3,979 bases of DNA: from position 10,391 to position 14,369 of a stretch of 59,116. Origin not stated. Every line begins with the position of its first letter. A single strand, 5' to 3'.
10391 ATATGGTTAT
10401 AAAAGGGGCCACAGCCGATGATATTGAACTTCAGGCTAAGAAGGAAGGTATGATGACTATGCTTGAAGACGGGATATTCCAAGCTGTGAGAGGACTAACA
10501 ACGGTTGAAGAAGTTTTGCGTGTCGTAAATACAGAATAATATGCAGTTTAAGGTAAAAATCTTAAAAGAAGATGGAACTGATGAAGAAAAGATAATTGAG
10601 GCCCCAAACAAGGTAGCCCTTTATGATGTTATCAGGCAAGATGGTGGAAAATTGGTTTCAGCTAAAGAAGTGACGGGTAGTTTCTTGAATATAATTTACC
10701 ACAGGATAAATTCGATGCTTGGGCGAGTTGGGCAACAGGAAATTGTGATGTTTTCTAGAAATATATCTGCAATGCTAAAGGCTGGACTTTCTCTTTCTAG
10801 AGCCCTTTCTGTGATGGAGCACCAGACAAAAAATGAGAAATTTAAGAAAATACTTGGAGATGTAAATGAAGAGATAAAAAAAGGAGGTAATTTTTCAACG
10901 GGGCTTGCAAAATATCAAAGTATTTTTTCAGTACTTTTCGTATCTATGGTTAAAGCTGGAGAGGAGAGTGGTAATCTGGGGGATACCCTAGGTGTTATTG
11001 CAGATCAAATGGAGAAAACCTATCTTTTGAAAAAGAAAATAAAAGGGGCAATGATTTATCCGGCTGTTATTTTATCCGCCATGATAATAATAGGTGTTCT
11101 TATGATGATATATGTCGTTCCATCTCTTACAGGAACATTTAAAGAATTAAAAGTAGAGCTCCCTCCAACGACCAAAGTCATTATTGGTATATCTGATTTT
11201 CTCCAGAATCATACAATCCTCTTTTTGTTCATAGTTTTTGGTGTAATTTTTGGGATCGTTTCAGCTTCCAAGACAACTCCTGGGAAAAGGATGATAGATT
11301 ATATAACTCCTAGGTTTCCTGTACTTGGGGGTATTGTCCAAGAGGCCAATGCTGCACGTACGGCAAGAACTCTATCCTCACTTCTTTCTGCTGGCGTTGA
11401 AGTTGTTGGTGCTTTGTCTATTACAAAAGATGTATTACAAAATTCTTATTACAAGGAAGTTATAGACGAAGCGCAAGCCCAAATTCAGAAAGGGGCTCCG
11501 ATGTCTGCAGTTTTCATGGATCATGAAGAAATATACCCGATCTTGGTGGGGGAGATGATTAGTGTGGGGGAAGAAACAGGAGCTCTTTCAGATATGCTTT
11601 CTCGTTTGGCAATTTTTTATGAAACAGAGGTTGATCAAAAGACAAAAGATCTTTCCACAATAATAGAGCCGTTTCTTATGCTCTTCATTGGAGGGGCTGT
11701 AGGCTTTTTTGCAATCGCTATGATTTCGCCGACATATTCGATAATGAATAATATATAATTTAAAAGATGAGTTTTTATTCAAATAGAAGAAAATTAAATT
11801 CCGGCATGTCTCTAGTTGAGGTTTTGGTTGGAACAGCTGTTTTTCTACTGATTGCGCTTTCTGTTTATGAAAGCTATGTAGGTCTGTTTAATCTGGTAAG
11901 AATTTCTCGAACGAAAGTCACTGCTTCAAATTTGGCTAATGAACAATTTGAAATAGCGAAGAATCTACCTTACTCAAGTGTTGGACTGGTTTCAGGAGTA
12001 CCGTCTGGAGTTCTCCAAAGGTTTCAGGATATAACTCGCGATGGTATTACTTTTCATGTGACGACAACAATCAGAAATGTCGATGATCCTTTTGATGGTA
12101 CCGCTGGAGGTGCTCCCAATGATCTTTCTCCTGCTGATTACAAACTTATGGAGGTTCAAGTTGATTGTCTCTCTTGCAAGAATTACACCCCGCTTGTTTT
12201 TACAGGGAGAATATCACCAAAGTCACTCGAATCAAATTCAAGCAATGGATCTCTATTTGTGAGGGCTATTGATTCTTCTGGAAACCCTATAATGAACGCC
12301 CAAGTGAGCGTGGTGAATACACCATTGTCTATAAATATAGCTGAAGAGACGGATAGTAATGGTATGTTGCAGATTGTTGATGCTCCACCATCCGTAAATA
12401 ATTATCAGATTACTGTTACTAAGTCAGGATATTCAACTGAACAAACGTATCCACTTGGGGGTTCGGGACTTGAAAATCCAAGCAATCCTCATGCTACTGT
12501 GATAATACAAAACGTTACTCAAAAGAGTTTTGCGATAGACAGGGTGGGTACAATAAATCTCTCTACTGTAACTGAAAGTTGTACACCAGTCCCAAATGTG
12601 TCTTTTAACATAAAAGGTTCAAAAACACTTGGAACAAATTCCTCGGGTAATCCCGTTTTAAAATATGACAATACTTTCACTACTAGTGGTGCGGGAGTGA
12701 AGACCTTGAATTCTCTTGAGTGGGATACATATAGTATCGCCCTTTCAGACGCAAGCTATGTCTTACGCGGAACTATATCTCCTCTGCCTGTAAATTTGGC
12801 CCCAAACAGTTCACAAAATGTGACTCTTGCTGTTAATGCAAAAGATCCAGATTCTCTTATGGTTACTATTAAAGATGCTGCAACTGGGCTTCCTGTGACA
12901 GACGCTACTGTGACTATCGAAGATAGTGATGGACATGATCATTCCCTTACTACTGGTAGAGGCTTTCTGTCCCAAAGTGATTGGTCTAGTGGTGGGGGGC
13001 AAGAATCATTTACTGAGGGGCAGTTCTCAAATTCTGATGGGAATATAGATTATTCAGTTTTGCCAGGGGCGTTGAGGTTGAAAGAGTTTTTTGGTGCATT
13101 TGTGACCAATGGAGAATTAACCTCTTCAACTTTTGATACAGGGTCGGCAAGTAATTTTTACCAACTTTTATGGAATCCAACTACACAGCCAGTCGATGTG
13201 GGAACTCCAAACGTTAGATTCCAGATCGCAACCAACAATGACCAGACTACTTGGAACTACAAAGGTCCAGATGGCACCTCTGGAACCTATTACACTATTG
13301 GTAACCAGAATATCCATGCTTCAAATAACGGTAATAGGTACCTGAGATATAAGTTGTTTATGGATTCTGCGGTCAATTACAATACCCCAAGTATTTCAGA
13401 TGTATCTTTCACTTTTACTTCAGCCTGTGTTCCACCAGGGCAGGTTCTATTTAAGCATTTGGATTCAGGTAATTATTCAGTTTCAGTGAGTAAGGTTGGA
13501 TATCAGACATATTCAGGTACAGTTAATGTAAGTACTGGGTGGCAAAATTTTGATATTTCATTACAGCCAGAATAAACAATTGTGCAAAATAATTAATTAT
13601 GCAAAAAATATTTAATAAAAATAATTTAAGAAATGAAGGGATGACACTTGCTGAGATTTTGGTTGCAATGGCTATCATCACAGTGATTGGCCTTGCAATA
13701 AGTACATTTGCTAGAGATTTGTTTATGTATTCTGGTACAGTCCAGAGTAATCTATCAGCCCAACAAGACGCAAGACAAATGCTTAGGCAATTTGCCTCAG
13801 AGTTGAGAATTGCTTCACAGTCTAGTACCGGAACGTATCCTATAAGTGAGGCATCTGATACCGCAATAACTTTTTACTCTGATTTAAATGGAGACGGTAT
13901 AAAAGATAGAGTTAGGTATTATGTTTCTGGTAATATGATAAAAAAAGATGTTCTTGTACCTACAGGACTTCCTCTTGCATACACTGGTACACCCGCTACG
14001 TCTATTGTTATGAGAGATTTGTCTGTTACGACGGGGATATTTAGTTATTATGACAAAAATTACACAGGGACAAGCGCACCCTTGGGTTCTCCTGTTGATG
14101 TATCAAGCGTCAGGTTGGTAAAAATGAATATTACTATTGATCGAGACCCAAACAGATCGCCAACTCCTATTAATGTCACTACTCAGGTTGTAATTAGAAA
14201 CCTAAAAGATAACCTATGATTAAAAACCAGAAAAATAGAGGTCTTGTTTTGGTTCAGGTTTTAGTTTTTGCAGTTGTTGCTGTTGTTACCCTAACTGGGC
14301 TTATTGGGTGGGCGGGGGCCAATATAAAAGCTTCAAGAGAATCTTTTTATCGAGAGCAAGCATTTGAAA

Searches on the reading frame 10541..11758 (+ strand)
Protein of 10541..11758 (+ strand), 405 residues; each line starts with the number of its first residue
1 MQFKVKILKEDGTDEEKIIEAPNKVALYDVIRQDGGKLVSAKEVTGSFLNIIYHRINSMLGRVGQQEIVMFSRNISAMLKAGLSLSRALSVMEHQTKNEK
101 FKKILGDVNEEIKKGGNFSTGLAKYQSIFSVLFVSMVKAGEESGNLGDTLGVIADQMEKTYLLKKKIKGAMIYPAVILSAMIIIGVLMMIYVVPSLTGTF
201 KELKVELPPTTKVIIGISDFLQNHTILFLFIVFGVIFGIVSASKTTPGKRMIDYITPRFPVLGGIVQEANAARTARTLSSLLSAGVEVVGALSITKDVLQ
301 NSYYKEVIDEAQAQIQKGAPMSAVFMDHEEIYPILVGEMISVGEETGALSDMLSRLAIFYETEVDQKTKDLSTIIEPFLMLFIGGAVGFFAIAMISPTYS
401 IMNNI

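Call 25: find_encoding_contigs(protein=window:10541-11758:+, flank=10000, max_places=2)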
Protein window:10541-11758:+ (405 aa): 6 contigs read that carry it; 2 places shown.
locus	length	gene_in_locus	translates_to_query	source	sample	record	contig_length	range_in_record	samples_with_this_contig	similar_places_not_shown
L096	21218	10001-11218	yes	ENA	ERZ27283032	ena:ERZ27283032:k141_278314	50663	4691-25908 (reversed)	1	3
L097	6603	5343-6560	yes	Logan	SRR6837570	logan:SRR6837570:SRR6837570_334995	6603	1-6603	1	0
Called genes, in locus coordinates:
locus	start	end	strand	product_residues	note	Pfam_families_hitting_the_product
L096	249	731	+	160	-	-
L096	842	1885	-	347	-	PF05697:Trigger_N, PF05698:Trigger_C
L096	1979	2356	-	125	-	-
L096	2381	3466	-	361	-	-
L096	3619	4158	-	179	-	PF00719:Pyrophosphatase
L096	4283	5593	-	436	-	PF08529:NusA_N, PF00575:S1, PF13184:KH_NusA_1st, PF26594:KH_NusA_2nd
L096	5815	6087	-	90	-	-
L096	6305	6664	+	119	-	-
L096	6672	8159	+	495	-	-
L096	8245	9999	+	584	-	PF05157:MshEN, PF00437:T2SSE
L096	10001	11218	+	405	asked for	PF00482:T2SSF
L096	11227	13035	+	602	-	PF17802:SpaA (faint), PF13620:CarboxypepD_reg (weak), PF13715:CarbopepD_reg_2 (faint)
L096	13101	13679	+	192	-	-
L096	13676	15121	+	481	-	-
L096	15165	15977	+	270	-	PF00121:TIM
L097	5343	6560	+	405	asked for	PF00482:T2SSF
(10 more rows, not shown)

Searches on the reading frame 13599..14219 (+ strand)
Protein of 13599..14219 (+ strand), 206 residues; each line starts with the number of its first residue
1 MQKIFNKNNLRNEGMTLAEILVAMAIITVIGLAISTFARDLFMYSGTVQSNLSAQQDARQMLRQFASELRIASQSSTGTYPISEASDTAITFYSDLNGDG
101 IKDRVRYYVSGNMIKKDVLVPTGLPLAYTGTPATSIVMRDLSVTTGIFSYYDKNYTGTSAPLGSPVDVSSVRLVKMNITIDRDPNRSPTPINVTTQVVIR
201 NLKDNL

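Call 75: search_protein_families(library=pfam, proteins=[window:13599-14219:+], max_evalue=0.01)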
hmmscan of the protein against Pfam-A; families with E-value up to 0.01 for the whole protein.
window:13599-14219:+ (206 aa): 1 family
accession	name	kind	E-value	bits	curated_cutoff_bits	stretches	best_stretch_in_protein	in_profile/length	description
PF07963.17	N_methyl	-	6.6e-05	22.8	21.2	1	11-34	3-26/27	Prokaryotic N-terminal methylation motif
